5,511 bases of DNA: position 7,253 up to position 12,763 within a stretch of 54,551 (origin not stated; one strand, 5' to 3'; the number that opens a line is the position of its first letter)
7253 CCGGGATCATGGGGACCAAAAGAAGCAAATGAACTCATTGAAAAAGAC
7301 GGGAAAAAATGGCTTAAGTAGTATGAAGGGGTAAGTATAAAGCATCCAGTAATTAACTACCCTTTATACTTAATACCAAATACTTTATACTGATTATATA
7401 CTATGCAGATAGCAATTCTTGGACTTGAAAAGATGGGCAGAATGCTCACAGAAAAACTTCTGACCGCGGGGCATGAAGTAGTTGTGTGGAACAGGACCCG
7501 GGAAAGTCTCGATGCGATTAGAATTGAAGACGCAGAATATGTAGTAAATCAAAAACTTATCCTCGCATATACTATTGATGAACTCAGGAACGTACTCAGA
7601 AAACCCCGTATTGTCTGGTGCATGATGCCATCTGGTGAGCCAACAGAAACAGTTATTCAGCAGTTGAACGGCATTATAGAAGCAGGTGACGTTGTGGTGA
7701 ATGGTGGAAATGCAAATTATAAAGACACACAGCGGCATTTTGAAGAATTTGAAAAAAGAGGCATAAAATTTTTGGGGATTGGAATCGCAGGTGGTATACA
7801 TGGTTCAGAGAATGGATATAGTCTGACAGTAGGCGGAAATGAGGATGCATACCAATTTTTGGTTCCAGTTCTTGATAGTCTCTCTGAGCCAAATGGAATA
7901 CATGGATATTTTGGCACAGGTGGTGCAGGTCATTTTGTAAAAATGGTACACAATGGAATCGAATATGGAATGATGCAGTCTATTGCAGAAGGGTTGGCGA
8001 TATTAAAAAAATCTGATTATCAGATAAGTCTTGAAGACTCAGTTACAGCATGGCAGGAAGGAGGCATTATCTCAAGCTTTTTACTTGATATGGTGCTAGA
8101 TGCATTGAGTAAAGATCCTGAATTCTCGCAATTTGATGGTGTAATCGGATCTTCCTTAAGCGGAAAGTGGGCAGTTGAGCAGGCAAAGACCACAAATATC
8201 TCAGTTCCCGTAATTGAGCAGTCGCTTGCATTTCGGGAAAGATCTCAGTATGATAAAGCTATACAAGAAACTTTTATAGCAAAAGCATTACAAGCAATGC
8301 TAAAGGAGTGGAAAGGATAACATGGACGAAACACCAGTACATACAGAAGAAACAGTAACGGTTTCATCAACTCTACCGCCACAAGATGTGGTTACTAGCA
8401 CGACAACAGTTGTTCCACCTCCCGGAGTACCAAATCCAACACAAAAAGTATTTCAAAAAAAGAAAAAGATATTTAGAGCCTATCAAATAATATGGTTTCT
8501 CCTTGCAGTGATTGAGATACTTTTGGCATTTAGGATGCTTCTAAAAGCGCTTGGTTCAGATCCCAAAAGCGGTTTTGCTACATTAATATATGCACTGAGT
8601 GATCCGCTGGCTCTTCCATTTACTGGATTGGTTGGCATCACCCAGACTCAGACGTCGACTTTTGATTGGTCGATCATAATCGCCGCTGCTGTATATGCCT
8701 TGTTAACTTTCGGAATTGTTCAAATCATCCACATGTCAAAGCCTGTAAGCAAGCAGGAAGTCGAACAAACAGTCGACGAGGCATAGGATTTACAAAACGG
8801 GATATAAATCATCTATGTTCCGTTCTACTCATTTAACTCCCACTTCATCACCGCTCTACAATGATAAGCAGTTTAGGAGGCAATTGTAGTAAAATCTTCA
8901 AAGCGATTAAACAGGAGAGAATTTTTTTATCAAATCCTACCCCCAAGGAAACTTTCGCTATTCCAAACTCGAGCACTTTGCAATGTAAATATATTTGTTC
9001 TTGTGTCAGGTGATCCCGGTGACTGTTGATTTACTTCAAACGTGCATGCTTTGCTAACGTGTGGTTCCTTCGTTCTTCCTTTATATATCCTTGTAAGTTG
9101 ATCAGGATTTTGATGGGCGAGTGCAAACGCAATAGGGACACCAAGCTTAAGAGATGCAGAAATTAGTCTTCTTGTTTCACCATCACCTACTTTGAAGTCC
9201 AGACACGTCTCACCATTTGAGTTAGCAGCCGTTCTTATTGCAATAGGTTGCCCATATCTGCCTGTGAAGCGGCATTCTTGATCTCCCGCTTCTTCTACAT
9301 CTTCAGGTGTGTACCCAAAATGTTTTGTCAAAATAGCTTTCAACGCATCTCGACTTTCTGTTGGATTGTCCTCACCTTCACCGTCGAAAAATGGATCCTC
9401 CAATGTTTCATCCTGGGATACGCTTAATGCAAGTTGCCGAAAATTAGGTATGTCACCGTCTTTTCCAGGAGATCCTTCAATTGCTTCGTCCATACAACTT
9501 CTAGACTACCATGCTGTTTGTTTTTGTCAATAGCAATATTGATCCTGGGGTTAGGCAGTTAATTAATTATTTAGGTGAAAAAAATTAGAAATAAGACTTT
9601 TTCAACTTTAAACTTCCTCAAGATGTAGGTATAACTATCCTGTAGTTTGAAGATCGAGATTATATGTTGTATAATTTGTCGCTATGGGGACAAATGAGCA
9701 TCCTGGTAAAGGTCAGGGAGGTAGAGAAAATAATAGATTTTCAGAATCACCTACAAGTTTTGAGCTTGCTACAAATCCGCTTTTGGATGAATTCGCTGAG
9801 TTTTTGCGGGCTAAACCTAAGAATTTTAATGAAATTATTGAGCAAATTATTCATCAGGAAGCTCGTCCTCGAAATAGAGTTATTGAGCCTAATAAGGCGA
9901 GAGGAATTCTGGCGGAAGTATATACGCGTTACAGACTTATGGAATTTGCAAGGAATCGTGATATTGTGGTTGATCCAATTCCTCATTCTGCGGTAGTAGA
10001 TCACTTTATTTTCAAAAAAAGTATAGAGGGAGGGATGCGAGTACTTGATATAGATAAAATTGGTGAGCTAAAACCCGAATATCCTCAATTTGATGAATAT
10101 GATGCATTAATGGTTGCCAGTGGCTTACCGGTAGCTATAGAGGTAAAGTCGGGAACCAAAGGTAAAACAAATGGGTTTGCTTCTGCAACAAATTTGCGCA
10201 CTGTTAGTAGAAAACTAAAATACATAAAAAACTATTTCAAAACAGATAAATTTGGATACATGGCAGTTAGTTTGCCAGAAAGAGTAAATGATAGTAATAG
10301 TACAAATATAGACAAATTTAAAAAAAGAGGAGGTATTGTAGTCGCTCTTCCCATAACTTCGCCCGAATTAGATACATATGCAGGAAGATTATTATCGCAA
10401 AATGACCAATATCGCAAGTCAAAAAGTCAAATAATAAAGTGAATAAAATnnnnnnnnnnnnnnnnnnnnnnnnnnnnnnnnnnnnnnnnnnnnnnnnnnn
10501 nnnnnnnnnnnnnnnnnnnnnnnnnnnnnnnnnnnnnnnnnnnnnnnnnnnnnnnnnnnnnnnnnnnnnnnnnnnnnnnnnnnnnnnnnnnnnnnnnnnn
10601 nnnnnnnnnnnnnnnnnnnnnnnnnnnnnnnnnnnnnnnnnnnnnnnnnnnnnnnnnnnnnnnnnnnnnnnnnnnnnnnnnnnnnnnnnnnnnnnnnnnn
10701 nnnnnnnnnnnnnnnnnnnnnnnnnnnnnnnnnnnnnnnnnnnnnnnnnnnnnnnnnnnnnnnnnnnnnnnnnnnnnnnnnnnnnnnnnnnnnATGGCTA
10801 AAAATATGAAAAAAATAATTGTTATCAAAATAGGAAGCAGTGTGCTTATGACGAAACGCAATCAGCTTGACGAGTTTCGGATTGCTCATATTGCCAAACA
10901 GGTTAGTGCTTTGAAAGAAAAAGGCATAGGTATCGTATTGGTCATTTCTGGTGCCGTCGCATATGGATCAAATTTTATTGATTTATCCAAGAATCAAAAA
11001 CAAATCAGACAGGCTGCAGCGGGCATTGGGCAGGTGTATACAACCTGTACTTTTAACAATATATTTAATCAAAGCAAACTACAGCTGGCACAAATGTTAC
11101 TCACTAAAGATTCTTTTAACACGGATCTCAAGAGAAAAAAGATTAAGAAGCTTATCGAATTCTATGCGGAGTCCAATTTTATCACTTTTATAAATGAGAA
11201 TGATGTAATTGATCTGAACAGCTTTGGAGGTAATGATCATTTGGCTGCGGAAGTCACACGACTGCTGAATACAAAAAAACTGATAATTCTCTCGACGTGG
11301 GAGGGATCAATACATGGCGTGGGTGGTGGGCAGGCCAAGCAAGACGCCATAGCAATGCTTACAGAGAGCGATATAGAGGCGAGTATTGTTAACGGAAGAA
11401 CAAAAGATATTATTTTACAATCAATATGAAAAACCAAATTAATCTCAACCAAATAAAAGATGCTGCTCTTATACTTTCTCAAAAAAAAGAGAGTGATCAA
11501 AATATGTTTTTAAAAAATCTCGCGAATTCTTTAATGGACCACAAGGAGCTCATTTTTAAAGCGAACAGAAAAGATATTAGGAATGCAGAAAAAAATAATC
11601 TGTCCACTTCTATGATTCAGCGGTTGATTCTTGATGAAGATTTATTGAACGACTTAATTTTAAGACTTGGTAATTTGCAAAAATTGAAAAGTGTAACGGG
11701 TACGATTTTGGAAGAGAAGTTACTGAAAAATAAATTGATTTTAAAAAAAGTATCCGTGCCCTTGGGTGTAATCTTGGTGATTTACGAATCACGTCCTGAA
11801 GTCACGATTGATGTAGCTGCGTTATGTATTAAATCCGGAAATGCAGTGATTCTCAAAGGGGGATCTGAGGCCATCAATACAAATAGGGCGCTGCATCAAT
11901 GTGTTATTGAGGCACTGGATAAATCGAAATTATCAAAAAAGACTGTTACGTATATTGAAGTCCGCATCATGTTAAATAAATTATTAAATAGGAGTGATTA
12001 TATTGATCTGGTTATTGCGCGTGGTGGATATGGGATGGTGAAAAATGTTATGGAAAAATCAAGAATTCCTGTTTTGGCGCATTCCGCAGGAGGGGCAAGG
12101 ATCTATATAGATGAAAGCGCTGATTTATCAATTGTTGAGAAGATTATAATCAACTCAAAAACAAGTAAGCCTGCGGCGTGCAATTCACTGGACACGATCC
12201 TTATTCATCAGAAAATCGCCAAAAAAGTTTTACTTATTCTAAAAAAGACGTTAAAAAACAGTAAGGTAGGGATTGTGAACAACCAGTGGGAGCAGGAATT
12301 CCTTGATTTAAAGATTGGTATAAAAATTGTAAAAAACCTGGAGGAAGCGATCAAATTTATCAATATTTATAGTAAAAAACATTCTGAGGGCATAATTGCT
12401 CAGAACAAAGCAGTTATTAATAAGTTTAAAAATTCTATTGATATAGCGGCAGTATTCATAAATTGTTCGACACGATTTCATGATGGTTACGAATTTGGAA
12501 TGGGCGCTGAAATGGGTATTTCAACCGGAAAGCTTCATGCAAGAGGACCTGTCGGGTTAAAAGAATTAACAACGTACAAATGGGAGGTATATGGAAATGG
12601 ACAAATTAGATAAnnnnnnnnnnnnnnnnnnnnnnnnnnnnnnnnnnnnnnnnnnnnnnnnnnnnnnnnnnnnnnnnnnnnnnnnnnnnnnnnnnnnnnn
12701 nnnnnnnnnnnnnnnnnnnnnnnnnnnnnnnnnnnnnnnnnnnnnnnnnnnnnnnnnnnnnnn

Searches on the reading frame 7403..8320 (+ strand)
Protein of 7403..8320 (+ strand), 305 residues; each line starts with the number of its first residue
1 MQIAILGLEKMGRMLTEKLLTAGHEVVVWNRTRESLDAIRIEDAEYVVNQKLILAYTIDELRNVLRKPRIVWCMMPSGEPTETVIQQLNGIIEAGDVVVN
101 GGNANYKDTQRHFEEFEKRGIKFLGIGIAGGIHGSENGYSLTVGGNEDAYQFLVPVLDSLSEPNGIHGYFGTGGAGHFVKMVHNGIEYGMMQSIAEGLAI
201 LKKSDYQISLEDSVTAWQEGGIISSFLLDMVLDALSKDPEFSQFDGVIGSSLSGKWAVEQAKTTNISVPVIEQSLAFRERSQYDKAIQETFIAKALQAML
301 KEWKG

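Call 7: search_protein_families(library=ncbifam, proteins=[window:7403-8320:+])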
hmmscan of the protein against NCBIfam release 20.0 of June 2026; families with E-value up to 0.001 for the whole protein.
window:7403-8320:+ (305 aa): 14 families
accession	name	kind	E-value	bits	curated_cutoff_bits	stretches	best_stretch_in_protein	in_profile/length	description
NF007161.0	PRK09599.1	subfamily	1.7e-89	300.1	271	1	1-301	1-291/302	NADP-dependent phosphogluconate dehydrogenase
TIGR00872.1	gnd_rel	equivalog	1.8e-81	273.6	297.2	1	1-303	1-290/299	phosphogluconate dehydrogenase (NAD(+)-dependent, decarboxylating)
NF006765.0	PRK09287.1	equivalog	1.7e-63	215.2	413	1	2-286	5-296/476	NADP-dependent phosphogluconate dehydrogenase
TIGR00873.1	gnd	equivalog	2.2e-60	204.8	426.7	1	2-283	1-288/467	decarboxylating NADP(+)-dependent phosphogluconate dehydrogenase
TIGR01505.1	tartro_sem_red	equivalog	1.9e-15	56.9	340.75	1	3-233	2-219/291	2-hydroxy-3-oxopropionate reductase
NF008592.0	PRK11559.1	equivalog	3.3e-14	52.8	397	1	1-229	3-218/296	2-hydroxy-3-oxopropionate reductase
TIGR01692.1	HIBADH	equivalog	1.1e-10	41.3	291.6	1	6-251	2-237/288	3-hydroxyisobutyrate dehydrogenase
NF043037.1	ThreonDh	equivalog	2.3e-07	30.5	350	1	2-205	4-198/297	L-threonate dehydrogenase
NF011633.0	PRK15059.1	equivalog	7.5e-06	25.3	451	1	1-202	1-191/292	2-hydroxy-3-oxopropionate reductase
NF012005.0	PRK15461.1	equivalog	1.2e-05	24.7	348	1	2-192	3-183/298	sulfolactaldehyde 3-reductase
NF000942.0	PRK00094.1-4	subfamily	1.5e-05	24.3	257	1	1-100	3-104/334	NAD(P)H-dependent glycerol-3-phosphate dehydrogenase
NF000941.0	PRK00094.1-3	equivalog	3.8e-05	23.1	423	1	2-103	3-106/336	NAD(P)H-dependent glycerol-3-phosphate dehydrogenase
NF000946.0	PRK00094.2-4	equivalog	0.00033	19.7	455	1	2-100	6-106/342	NAD(P)H-dependent glycerol-3-phosphate dehydrogenase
NF006409.0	PRK08655.1-3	equivalog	0.00061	19.4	310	0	1-41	1-42/290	prephenate dehydrogenase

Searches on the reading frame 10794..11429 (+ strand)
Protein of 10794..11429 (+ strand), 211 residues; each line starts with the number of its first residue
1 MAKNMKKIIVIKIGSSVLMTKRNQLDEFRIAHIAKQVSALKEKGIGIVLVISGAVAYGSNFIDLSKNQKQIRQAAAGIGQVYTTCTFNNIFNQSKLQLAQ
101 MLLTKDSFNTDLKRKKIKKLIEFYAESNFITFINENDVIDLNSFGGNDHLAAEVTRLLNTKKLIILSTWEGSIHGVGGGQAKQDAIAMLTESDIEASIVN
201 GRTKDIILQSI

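Call 7: search_protein_families(library=ncbifam, proteins=[window:10794-11429:+])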
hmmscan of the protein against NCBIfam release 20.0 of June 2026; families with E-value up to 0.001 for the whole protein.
window:10794-11429:+ (211 aa): 3 families
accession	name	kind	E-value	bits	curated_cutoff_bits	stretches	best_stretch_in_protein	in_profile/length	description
TIGR01027.1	proB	equivalog_domain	6.9e-35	120.8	186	1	8-202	2-200/363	glutamate 5-kinase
TIGR01092.1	P5CS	equivalog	1.2e-20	73.4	796.75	1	2-199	4-220/715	delta l-pyrroline-5-carboxylate synthetase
TIGR02075.1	pyrH_bact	equivalog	2e-06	27.6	243.9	1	7-158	2-143/233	UMP kinase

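Call 10: find_related_loci(query=window:10794-11429:+, collection=genome_contigs, flank=3000)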
Query window:10794-11429:+ (211 aa) in genome_contigs; peptide patterns used: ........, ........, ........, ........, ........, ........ (x = any residue, [..] = any of these).
246 stretches matched a pattern, but none encodes a relative of the query by tblastn (E <= 1e-3).

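Call 13: find_homologous_proteins(query=window:10794-11429:+)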
Query window:10794-11429:+ (211 aa): 207 proteins with E <= 0.001 among 623 candidates; the best 120 are listed.
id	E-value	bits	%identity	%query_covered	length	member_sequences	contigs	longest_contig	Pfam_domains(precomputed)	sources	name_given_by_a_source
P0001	3.3e-113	394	91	98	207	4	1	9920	PF00696.34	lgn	-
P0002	1.7e-97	343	79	98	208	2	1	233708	PF00696.34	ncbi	-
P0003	2.9e-91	322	72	100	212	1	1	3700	PF00696.34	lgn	-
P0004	1.1e-89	317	70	100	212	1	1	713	PF00696.34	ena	-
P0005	2.4e-87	309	71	98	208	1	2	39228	PF00696.34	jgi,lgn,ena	-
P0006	5.0e-86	305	70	98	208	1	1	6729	PF00696.34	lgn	-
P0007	3.1e-84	299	68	100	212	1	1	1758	PF00696.34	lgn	-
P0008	6.7e-83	295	68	98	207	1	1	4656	PF00696.34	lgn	-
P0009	1.4e-82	294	69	100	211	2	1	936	PF00696.34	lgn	-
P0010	1.6e-82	294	67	98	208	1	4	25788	PF00696.34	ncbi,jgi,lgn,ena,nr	ncbi:hypothetical protein KJ980_02120 [Patescibacteria group bacterium]|nr:hypothetical protein [Pat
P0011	3.4e-82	293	69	98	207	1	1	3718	PF00696.34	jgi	-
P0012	2.9e-81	290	64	100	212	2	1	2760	PF00696.34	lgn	-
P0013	1.6e-80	287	69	97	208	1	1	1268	PF00696.34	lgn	-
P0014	3.6e-79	283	65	96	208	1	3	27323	PF00696.34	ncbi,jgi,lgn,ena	-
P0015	3.2e-78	280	66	100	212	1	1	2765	PF00696.34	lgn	-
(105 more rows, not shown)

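Call 16: find_related_loci(query=A1, collection=genome_contigs, flank=2500)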
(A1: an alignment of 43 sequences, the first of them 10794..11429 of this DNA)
Query A1 (211 aa) in genome_contigs; peptide patterns used: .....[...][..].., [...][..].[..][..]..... (x = any residue, [..] = any of these).
232 stretches matched a pattern; 67 encode a relative of the query (tblastn E <= 1e-3); 67 distinct loci.
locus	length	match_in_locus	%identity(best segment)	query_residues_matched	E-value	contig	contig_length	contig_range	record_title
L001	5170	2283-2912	66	2-211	1e-85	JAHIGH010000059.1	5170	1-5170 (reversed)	MAG: Patescibacteria group bacterium isolate KR11_N2.mb.17 KR11_N2.mb.17_k141_30509, whole genome shotgun sequence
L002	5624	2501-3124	64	2-209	3e-84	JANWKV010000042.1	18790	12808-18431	MAG: Candidatus Microgenomates bacterium isolate CRAIB_MAG102 c_000000055863, whole genome shotgun sequence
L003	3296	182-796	57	7-211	4e-74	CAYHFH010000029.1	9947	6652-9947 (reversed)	MAG TPA_asm: uncultured Gammaproteobacteria bacterium isolate ERP119705_co10_87 genome assembly, contig: NODE_5494_lengt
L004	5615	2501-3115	56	4-211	2e-73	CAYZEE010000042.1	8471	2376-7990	MAG TPA_asm: uncultured Gammaproteobacteria bacterium isolate SRP271791_co2_53 genome assembly, contig: NODE_2324_length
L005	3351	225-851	53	1-210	2e-72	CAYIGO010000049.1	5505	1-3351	MAG TPA_asm: uncultured Gammaproteobacteria bacterium isolate ERP119705_co22_108 genome assembly, contig: NODE_11211_len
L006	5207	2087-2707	54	1-211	4e-71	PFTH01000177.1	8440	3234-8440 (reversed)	MAG: Candidatus Roizmanbacteria bacterium CG_4_9_14_0_8_um_filter_34_12 CG_4_9_14_0.8_um_filter_scaffold_3470_c, whole g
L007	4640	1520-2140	55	1-211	2e-71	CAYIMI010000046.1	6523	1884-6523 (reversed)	MAG TPA_asm: uncultured Gammaproteobacteria bacterium isolate ERP119705_co24_607 genome assembly, contig: NODE_19493_len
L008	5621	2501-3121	55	1-211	2e-70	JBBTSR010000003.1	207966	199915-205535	MAG: Patescibacteria group bacterium isolate H41-bin132_1 H41_bin132_1_000000000003, whole genome shotgun sequence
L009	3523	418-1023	56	5-208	3e-70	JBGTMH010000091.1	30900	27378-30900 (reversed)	MAG: Patescibacteria group bacterium isolate JTS-RE358 k141_12427046, whole genome shotgun sequence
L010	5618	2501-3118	53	5-211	6e-70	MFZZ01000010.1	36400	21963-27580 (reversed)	MAG: Candidatus Roizmanbacteria bacterium RIFCSPHIGHO2_12_FULL_38_13 rifcsphigho2_12_scaffold_1396, whole genome shotgun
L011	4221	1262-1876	52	7-211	1e-69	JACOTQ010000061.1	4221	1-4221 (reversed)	MAG: Candidatus Colwellbacteria bacterium isolate NC_groundwater_48_Pr7_S2p5_44_7 FFV18_S2p5_scaffold_735618, whole geno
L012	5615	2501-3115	54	5-211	3e-69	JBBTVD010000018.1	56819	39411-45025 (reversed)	MAG: Patescibacteria group bacterium isolate H14-bin010_1 H14_bin010_1_000000000018, whole genome shotgun sequence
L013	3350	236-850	55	3-211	4e-69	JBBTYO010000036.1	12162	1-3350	MAG: Patescibacteria group bacterium isolate H41-bin094_1 H41_bin094_1_000000000036, whole genome shotgun sequence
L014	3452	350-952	56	1-205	8e-69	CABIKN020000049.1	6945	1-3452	Candidatus Roizmanbacteria bacterium isolate CandRoiz1 genome assembly, contig: CANDROIZ_Contig_53, whole genome shotgun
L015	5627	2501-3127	55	1-210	5e-68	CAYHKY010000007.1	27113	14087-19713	MAG TPA_asm: uncultured Gammaproteobacteria bacterium isolate ERP119705_co13_644 genome assembly, contig: NODE_2158_leng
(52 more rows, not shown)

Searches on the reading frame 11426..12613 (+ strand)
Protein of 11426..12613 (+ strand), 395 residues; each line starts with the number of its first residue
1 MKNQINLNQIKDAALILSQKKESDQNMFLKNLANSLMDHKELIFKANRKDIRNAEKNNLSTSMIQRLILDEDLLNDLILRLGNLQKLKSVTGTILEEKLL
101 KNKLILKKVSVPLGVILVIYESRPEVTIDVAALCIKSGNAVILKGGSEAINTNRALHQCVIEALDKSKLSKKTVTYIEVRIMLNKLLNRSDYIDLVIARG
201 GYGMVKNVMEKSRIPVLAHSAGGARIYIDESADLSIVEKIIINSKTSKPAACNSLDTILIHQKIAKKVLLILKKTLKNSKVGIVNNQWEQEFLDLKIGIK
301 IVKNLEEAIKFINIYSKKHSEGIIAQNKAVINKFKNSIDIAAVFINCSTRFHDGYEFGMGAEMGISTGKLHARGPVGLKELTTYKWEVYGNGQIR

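Call 7: search_protein_families(library=ncbifam, proteins=[window:11426-12613:+])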
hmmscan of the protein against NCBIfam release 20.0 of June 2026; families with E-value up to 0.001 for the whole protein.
window:11426-12613:+ (395 aa): 7 families
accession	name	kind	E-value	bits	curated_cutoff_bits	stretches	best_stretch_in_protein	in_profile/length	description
NF001221.0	PRK00197.1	equivalog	8.4e-135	449.7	289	1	7-395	11-417/418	glutamate-5-semialdehyde dehydrogenase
TIGR00407.1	proA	equivalog_domain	4.7e-120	401.1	317.45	1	11-385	2-398/398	glutamate-5-semialdehyde dehydrogenase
TIGR01092.1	P5CS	equivalog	1.7e-89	300.9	796.75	1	21-394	306-694/715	delta l-pyrroline-5-carboxylate synthetase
NF010378.0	PRK13805.1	equivalog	4.6e-15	54.5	951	1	104-286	102-283/872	bifunctional acetaldehyde-CoA/alcohol dehydrogenase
NF047625.1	AcylSulfactDhSauS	equivalog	2e-13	50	600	1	92-274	86-266/464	acylating sulfoacetaldehyde dehydrogenase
TIGR02518.1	EutH_ACDH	equivalog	1.8e-11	43.6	620.1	1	93-274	88-269/488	acetaldehyde dehydrogenase (acetylating)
NF050084.1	pip_6_carb_DH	equivalog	3.7e-08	32.7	730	1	111-312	116-321/475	L-piperidine-6-carboxylate dehydrogenase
